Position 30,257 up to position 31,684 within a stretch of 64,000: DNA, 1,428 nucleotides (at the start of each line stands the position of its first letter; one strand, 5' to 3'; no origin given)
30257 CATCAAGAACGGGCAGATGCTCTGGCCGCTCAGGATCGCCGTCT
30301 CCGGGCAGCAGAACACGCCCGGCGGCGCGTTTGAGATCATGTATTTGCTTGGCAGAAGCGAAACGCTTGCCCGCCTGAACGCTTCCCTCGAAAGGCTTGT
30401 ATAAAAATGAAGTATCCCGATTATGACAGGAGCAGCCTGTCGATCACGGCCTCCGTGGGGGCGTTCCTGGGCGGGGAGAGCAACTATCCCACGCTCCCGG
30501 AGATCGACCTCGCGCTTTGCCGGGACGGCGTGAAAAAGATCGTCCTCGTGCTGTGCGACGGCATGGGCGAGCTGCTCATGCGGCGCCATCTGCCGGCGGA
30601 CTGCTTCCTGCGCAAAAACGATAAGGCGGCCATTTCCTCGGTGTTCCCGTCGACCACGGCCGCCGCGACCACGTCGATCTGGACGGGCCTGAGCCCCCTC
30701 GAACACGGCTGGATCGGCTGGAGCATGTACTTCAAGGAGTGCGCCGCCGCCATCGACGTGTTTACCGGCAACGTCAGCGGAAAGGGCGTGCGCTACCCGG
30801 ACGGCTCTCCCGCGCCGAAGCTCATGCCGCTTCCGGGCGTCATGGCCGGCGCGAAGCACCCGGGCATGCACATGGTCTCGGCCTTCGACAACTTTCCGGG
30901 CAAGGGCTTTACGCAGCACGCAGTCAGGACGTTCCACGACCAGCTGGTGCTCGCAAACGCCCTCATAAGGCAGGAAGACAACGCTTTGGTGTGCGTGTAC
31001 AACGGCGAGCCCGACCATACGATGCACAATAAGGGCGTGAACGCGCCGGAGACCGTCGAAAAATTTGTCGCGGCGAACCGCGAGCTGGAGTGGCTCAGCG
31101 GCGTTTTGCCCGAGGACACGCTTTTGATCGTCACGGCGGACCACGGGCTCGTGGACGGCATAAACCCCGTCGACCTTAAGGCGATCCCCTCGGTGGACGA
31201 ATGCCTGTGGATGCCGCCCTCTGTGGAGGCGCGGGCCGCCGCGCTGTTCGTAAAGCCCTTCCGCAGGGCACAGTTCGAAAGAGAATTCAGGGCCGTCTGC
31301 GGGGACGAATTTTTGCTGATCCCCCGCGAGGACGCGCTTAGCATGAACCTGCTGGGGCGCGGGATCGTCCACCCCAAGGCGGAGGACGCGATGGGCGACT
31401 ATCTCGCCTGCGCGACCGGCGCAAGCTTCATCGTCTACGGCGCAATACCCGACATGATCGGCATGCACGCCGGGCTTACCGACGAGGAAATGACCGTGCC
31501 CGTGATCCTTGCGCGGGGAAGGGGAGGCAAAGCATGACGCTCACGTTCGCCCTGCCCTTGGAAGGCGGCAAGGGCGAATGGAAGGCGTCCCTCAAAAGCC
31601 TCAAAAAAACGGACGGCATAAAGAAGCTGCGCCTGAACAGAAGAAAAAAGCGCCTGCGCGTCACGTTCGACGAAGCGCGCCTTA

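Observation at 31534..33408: Catalytically dead P1B-type ATPase homologue, translationally coupled to an alkaline-phosphatase-superfamily enzyme behind gltX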

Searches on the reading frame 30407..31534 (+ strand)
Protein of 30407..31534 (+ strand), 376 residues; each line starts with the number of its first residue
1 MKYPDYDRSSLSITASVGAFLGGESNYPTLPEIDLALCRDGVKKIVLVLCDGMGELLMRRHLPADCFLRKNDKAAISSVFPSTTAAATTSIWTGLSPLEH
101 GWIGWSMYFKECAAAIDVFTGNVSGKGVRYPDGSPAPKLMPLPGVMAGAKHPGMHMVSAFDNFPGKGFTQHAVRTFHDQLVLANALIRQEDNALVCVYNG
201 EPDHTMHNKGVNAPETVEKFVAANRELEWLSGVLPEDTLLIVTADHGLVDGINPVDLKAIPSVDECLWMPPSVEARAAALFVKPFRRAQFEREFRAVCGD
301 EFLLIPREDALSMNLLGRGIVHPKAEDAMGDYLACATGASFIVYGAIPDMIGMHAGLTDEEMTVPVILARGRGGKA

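Call 3: search_protein_families(library=pfam, proteins=[window:30407-31534:+], max_evalue=0.01)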
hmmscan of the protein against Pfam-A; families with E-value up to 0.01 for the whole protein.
window:30407-31534:+ (376 aa): 1 family
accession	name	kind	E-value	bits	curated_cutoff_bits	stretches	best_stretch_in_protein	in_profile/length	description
PF01663.27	Phosphodiest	-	2e-15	57.7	23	1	46-260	2-235/342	Type I phosphodiesterase / nucleotide pyrophosphatase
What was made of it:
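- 30407..31537 (+): AP-superfamily (NPP / phosphonoacetate-hydrolase-like) cytosolic metalloenzyme; candidate partner. Pfam Phosphodiest 2e-15 (call 3).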

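Call 4: search_protein_families(library=ncbifam, proteins=[window:30407-31534:+], max_evalue=0.01)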
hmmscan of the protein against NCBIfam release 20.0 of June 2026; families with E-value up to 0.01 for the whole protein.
window:30407-31534:+ (376 aa): 1 family
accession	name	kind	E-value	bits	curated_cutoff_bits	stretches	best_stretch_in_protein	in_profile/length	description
NF042991.1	alk_phos_PafA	equivalog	0.0077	14.7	650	0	79-113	82-116/554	alkaline phosphatase PafA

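Call 24: search_solved_structures(query=window:30407-31534:+, max_evalue=1, show_alignments=2)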
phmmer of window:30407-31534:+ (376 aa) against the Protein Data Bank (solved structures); distinct sequences matched with E-value up to 1: 5.
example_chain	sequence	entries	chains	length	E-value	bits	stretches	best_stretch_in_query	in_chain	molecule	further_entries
5tcd_A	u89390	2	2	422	0.0032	19.8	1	185-249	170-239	Ectonucleotide pyrophosphatase/phosphodiesterase family member 7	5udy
1k7h_A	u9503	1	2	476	0.57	12.4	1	184-248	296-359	ALKALINE PHOSPHATASE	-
1shn_A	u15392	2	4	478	0.58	12.3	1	184-248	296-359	alkaline phosphatase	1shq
6xp5_F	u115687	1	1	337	0.77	11.9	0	82-155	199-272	Mediator of RNA polymerase II transcription subunit 6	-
3wbh_A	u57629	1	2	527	0.88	11.7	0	175-247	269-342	Alkaline phosphatase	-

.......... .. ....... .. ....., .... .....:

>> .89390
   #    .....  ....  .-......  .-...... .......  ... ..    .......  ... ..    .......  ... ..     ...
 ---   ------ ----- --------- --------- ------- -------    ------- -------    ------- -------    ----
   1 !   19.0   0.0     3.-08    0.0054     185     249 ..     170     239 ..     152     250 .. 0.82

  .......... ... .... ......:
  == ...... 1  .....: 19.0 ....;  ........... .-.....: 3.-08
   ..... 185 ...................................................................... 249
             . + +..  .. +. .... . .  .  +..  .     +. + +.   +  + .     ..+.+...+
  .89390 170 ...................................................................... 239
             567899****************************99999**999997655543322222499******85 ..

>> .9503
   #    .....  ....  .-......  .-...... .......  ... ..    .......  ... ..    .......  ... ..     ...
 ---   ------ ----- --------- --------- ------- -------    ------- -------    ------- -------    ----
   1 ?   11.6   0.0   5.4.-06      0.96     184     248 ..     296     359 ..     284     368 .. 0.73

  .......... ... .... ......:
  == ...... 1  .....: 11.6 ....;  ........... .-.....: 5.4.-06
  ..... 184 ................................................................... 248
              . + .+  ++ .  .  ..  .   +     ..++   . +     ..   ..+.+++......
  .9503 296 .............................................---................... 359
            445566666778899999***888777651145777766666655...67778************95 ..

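Call 25: find_homologous_proteins(query=window:30407-31534:+, max_evalue=0.001)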
Query window:30407-31534:+ (376 aa): 906 proteins with E <= 0.001 among 6719 candidates; the best 120 are listed.
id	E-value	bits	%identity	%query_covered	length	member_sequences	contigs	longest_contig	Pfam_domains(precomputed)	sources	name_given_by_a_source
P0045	4.3e-257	870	100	100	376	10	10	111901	PF01663.28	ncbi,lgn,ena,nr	ncbi:MAG: alkaline phosphatase family protein [Clostridia bacterium]|nr:alkaline phosphatase family 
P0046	8.2e-252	853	98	100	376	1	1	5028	PF01663.28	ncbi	-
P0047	2.7e-169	581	67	99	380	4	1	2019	PF01663.28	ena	-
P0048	6.1e-168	577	67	99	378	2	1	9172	PF01663.28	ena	-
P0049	1.6e-167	575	67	99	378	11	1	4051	PF01663.28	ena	-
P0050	2.0e-167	575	66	99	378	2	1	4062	PF01663.28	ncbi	-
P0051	8.8e-164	563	67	99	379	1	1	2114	PF01663.28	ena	-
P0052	1.5e-161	556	65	99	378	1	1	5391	PF01663.28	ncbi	-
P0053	1.5e-161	556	65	99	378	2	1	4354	PF01663.28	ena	-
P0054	9.0e-154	530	63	99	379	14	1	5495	PF01663.28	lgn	-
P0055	1.6e-148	513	61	99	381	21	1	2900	PF01663.28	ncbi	-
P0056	4.4e-147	508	60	99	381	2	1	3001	PF01663.28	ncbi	-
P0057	6.8e-144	498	60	99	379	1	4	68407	PF01663.28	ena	-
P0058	1.4e-143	497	59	100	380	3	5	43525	PF01663.28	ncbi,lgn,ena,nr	ncbi:MAG: alkaline phosphatase family protein [Clostridia bacterium]|nr:alkaline phosphatase family 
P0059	2.0e-135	470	57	99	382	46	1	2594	PF01663.28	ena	-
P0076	1.7e-108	381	49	99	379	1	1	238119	PF01663.28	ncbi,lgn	-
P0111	8.5e-72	260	40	99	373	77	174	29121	PF01676.24,PF01663.28,PF08665.18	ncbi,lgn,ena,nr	ncbi:MAG: alkaline phosphatase family protein [Oscillospiraceae bacterium]|nr:alkaline phosphatase f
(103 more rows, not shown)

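Call 26: find_encoding_contigs(protein=P0057, flank=7000, max_places=2)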
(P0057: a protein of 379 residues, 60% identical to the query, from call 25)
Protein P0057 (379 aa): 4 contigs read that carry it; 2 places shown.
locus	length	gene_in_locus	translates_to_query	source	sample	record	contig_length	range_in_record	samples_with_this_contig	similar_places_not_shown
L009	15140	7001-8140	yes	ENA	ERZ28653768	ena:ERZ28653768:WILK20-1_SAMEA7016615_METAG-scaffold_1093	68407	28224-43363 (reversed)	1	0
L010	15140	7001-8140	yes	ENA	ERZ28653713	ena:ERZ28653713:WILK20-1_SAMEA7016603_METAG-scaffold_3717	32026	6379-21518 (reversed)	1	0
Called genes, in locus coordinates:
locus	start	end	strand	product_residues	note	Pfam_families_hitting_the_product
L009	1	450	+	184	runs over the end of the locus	-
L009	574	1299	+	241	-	PF01261:AP_endonuc_2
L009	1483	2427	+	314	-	PF00370:FGGY_N (weak), PF00480:ROK, PF01869:BcrAD_BadFG (faint)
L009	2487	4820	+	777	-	PF02368:Big_2 (faint), PF22359:Big-like (faint), PF22963:Ig_NUP210_3rd (faint), PF26918:Ig_Eae (faint), PF00753:Lactamase_B (weak)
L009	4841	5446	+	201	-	-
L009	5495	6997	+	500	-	PF00749:tRNA-synt_1c, PF19269:Anticodon_2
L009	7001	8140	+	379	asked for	PF01663:Phosphodiest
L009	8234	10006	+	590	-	PF00702:Hydrolase (weak)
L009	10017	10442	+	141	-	PF05025:RbsD_FucU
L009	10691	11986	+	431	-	PF05697:Trigger_N, PF00254:FKBP_C, PF05698:Trigger_C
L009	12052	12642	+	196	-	PF00574:CLP_protease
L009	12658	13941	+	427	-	PF06689:zf-C4_ClpX, PF00493:MCM (weak), PF01078:Mg_chelatase (faint), PF05496:RuvB_N (faint), PF00004:AAA, PF07724:AAA_2, PF07728:AAA_5 (weak), PF10431:ClpB_D2-small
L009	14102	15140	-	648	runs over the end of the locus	PF02065:Melibiase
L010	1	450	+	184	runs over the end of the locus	-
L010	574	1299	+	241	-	PF01261:AP_endonuc_2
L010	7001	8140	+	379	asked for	PF01663:Phosphodiest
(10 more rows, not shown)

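Call 27: find_encoding_contigs(protein=P0076, flank=7000, max_places=2)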
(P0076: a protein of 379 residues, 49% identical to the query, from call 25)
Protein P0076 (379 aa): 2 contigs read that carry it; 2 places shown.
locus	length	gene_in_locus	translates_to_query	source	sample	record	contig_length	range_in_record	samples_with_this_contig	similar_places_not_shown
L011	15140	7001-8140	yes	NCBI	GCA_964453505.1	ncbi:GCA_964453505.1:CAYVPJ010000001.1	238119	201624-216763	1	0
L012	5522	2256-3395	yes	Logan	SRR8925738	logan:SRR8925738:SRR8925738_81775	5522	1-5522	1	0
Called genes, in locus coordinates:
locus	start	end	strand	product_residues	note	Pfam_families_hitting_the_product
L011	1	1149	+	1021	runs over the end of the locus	PF02837:Glyco_hydro_2_N, PF22666:Glyco_hydro_2_N2, PF00703:Glyco_hydro_2, PF02836:Glyco_hydro_2_C, PF16353:LacZ_4, PF02929:Bgal_small_N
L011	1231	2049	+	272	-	PF13489:Methyltransf_23 (weak), PF08241:Methyltransf_11, PF08242:Methyltransf_12, PF13649:Methyltransf_25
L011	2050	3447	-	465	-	PF01336:tRNA_anti-codon, PF00152:tRNA-synt_2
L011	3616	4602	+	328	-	-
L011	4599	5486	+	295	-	PF00583:Acetyltransf_1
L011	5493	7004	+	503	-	PF00749:tRNA-synt_1c, PF19269:Anticodon_2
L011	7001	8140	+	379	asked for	PF01663:Phosphodiest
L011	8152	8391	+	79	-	-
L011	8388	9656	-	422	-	PF13173:AAA_14, PF13635:DUF4143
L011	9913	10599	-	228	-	PF00687:Ribosomal_L1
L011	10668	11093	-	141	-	PF03946:Ribosomal_L11_N, PF00298:Ribosomal_L11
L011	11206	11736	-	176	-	PF02357:NusG, PF00467:KOW (weak)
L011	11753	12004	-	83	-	PF00584:SecE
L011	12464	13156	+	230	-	-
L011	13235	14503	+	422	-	PF06134:RhaA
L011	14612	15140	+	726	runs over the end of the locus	PF02368:Big_2 (faint), PF08239:SH3_3 (faint)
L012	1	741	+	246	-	?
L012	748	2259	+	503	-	PF00749:tRNA-synt_1c, PF19269:Anticodon_2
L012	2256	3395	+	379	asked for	PF01663:Phosphodiest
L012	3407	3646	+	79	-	-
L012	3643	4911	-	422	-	PF13173:AAA_14, PF13635:DUF4143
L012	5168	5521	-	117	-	?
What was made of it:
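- It is absent from related gltX-AP loci (L011/L012, call 27).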

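Call 28: find_encoding_contigs(protein=P0111, flank=7000, max_places=2)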
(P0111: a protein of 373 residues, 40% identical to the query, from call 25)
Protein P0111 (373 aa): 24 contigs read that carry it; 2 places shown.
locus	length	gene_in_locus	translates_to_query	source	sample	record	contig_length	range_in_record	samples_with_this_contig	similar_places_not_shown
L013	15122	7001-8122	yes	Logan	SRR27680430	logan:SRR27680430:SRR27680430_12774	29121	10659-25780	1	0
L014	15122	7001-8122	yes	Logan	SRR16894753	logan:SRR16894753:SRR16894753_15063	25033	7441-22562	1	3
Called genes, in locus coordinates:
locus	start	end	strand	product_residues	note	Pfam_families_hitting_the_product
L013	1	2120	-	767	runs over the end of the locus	PF08531:Bac_rhamnosid_N, PF05592:Bac_rhamnosid, PF17389:Bac_rhamnosid6H, PF17390:Bac_rhamnosid_C (weak)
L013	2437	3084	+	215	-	-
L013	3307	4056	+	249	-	PF12146:Hydrolase_4 (faint), PF12695:Abhydrolase_5, PF00561:Abhydrolase_1 (weak)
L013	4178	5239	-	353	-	-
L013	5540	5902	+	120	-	PF14198:TnpV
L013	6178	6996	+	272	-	PF13489:Methyltransf_23, PF00398:RrnaAD, PF01209:Ubie_methyltran, PF02475:TRM5-TYW2_MTfase (weak), PF08241:Methyltransf_11, PF08242:Methyltransf_12, PF13649:Methyltransf_25, PF13847:Methyltransf_31, +1 more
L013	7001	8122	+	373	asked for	PF08665:PglZ (weak), PF01663:Phosphodiest, PF01676:Metalloenzyme (faint)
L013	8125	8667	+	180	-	PF01048:PNP_UDP_1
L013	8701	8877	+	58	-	-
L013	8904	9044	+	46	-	-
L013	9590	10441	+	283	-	-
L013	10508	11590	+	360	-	-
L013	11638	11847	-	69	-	PF00313:CSD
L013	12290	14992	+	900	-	PF00690:Cation_ATPase_N, PF00122:E1-E2_ATPase, PF00702:Hydrolase, PF13246:Cation_ATPase, PF00689:Cation_ATPase_C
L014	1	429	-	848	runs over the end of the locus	PF25788:Ig_Rha78A_N, PF08531:Bac_rhamnosid_N, PF05592:Bac_rhamnosid, PF17389:Bac_rhamnosid6H, PF17390:Bac_rhamnosid_C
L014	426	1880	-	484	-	PF07690:MFS_1 (weak), PF13347:MFS_2, PF07690:MFS_1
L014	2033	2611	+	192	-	PF14278:TetR_C_8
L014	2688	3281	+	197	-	-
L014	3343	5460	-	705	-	-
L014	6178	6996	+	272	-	PF13489:Methyltransf_23, PF00398:RrnaAD, PF01209:Ubie_methyltran, PF02475:TRM5-TYW2_MTfase (weak), PF08241:Methyltransf_11, PF08242:Methyltransf_12, PF13649:Methyltransf_25, PF13847:Methyltransf_31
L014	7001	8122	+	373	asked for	PF08665:PglZ (weak), PF01663:Phosphodiest, PF01676:Metalloenzyme (faint)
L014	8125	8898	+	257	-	PF01048:PNP_UDP_1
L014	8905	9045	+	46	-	-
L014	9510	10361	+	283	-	-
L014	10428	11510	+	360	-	-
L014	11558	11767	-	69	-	PF00313:CSD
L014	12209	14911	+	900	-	PF00690:Cation_ATPase_N, PF00122:E1-E2_ATPase, PF00702:Hydrolase, PF13246:Cation_ATPase, PF00689:Cation_ATPase_C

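Call 51: search_solved_structures(query=A6, max_evalue=0.01, show_alignments=1)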
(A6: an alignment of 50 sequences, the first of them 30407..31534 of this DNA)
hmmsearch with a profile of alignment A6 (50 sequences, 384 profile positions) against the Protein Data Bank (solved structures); distinct sequences matched with E-value up to 0.01: 96 (the best 60 are shown).
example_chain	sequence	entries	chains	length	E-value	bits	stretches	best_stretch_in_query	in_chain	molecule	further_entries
5tcd_A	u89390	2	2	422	1.2e-09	41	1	169-258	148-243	Ectonucleotide pyrophosphatase/phosphodiesterase family member 7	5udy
5ven_A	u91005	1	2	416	2.5e-09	39.9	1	182-263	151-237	Ectonucleotide pyrophosphatase/phosphodiesterase family member 5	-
5veo_A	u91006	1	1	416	1.6e-08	37.2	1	182-263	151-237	Ectonucleotide pyrophosphatase/phosphodiesterase family member 5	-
4lqy_A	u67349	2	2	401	2.1e-08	36.9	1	45-263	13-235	Bis(5'-adenosyl)-triphosphatase ENPP4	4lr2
5vem_A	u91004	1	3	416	2.3e-08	36.8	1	171-263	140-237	Ectonucleotide pyrophosphatase/phosphodiesterase family member 5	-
2gsn_A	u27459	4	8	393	2.9e-07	33.1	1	194-257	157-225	phosphodiesterase-nucleotide pyrophosphatase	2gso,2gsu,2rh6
6f2t_A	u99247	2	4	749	3.9e-07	32.7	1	72-272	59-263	Ectonucleotide pyrophosphatase/phosphodiesterase family member 3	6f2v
6g4g_A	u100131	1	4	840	5e-07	32.4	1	72-272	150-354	Ectonucleotide pyrophosphatase/phosphodiesterase family member 3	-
6wet_AaA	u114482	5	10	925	1.6e-06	30.7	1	73-264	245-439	Ectonucleotide pyrophosphatase/phosphodiesterase family member 1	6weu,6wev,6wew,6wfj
3szy_A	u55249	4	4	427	2.5e-06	30.1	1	201-380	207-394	phosphonoacetate hydrolase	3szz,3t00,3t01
7p0k_AAA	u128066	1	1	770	2.7e-06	29.9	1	193-285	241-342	Isoform 2 of Ectonucleotide pyrophosphatase/phosphodiesterase family member 2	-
4b56_A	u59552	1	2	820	3.2e-06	29.7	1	190-265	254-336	ECTONUCLEOTIDE PYROPHOSPHATASE/PHOSPHODIESTERASE FAMILY MEMBER 1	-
7mw8_D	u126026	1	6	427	3.2e-06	29.7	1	194-257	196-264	Phosphodiesterase-nucleotide pyrophosphatase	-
4gtw_A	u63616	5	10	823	3.3e-06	29.7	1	190-265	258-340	Ectonucleotide pyrophosphatase/phosphodiesterase family member 2, Alkaline phosphodiestera | Ectonucleotide pyrophosphatase/phosphodiesterase family member 1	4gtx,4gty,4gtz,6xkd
6f2y_A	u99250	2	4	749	4.1e-06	29.4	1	74-272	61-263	Ectonucleotide pyrophosphatase/phosphodiesterase family member 3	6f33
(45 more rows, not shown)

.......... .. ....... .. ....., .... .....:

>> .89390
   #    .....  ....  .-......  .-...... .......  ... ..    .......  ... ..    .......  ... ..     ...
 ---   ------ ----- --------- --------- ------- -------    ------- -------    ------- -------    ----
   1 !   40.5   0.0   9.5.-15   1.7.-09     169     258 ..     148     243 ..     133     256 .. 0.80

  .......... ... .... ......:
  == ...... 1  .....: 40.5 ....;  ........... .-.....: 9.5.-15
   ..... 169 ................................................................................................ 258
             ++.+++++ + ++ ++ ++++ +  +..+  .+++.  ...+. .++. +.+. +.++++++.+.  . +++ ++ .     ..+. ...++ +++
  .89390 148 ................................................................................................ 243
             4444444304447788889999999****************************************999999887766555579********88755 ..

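Call 56: predict_structure(alignment_id=A6)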
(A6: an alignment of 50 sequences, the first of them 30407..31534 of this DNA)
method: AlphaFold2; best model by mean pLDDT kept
length: 376 residues; sequences in the alignment: 50
mean_pLDDT: 94.0   pTM: 0.93
mean pLDDT of the five models: 94.0, 93.9, 93.6, 93.1, 92.7
residues with pLDDT >= 90: 307; 70-90: 66; 50-70: 3; < 50: 0
segments of 3 or more residues with pLDDT < 50: none
pLDDT, mean of each block of 10 residues (from residue 1): 95 97 95 96 97 98 99 98 95 95 90 88 88 88 84 89 81 96 96 95 98 98 99 98 98 96 97 94 98 95 96 95 91 94 89 95 98 79
secondary structure, 60 per line:
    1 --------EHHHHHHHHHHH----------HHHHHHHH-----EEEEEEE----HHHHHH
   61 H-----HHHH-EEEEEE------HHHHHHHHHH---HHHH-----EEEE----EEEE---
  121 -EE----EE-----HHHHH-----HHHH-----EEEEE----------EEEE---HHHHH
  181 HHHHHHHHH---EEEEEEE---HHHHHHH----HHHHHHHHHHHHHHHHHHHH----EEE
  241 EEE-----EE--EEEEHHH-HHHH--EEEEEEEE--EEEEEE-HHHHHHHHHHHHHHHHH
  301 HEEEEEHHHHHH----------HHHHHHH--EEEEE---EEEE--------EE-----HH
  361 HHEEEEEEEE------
elements in order: H10-20 H31-38 E44-50 H55-61 H67-70 E72-77 H84-93 H97-100 E106-109 E114-117 H135-139 H145-148 E154-158 E169-172 H176-189 E193-199 H203-209 H214-233 E238-243 E253-256 H261-264 E267-274 E277-282 H284-301 E302-306 H307-312 H323-329 E332-336 E340-343 H359-362 E363-370
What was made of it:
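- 30407..31537 (+): AF2 pLDDT is 94 (call 56).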

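Call 59: fold_search(model_id=the predicted structure, library=pdb)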
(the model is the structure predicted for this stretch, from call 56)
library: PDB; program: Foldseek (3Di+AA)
matches with E <= 10: 604; with E <= 0.001: 227
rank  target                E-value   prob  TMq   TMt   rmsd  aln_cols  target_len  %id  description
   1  5egh_B                2.0e-15  1.00  0.65  0.62   4.5       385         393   16  Structure of ENPP6, a choline-specific glycerophosphodiester-phosphodiesterase in complex with phosphocholine (released 2016-03-09)
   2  5ven_B                2.1e-15  1.00  0.62  0.62   4.7       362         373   16  Murine ectonucleotide pyrophosphatase / phosphodiesterase 5 (ENPP5, NPP5) (released 2017-09-20)
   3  5veo_A                3.3e-15  1.00  0.62  0.62   4.7       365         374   16  Murine ectonucleotide pyrophosphatase / phosphodiesterase 5 (ENPP5, NPP5), inactive (T72A), in complex with AMP (released 2017-09-20)
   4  5ven_A                3.7e-15  1.00  0.60  0.59   5.9       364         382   16  Murine ectonucleotide pyrophosphatase / phosphodiesterase 5 (ENPP5, NPP5) (released 2017-09-20)
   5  5ege_A                8.8e-15  1.00  0.62  0.60   5.2       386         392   15  Structure of ENPP6, a choline-specific glycerophosphodiester-phosphodiesterase (released 2016-03-09)
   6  1ei6_B                1.6e-14  1.00  0.59  0.56   6.2       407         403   17  CRYSTAL STRUCTURE OF PHOSPHONOACETATE HYDROLASE COMPLEXED WITH PHOSPHONOFORMATE (released 2003-11-25)
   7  5tcd_A                2.0e-14  1.00  0.60  0.59   6.5       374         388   16  Human alkaline sphingomyelinase (ENPP7) in complex with phosphocholine (released 2017-03-22)
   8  4lqy_A                2.6e-14  1.00  0.58  0.58   5.6       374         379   15  Crystal Structure of Human ENPP4 with AMP (released 2013-12-18)
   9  5vem_C                3.3e-14  1.00  0.63  0.63   4.7       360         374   16  Human ectonucleotide pyrophosphatase / phosphodiesterase 5 (ENPP5, NPP5) (released 2017-09-20)
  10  5vem_A                4.5e-14  1.00  0.63  0.62   4.6       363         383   16  Human ectonucleotide pyrophosphatase / phosphodiesterase 5 (ENPP5, NPP5) (released 2017-09-20)
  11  1ei6_D                4.5e-14  1.00  0.60  0.57   6.3       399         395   18  CRYSTAL STRUCTURE OF PHOSPHONOACETATE HYDROLASE COMPLEXED WITH PHOSPHONOFORMATE (released 2003-11-25)
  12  1ei6_A                5.4e-14  1.00  0.57  0.54   6.5       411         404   17  CRYSTAL STRUCTURE OF PHOSPHONOACETATE HYDROLASE COMPLEXED WITH PHOSPHONOFORMATE (released 2003-11-25)
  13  3szy                  7.4e-14  1.00  0.64  0.59   4.6       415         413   17  Crystal Structure of Phosphonoacetate hydrolase from Sinorhizobium meliloti 1021 in APO form (released 2011-08-03)
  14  1ei6_C                7.8e-14  1.00  0.60  0.57   6.1       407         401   16  CRYSTAL STRUCTURE OF PHOSPHONOACETATE HYDROLASE COMPLEXED WITH PHOSPHONOFORMATE (released 2003-11-25)
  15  3t02                  2.6e-13  1.00  0.62  0.57   4.8       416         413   18  Crystal Structure of Phosphonoacetate hydrolase from Sinorhizobium meliloti 1021 in complex with Phosphonoacetate (released 2011-08-03)
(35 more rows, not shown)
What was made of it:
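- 30407..31537 (+): Foldseek top hits are ENPP6/5/7/4 and PhnA at TM 0.6-0.65 (call 59).
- On Alkaline-phosphatase superfamily, NPP/PhnA-like (the upstream partner, 30407-31537): AF2 pLDDT is 94, and Foldseek finds ENPP5/6/7/4 and PhnA (calls 56, 59).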

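Call 74: search_protein_families(library=padloc, proteins=[window:30407-31534:+], max_evalue=0.01)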
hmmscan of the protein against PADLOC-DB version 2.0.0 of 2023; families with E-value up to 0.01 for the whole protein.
window:30407-31534:+ (376 aa): 0 families
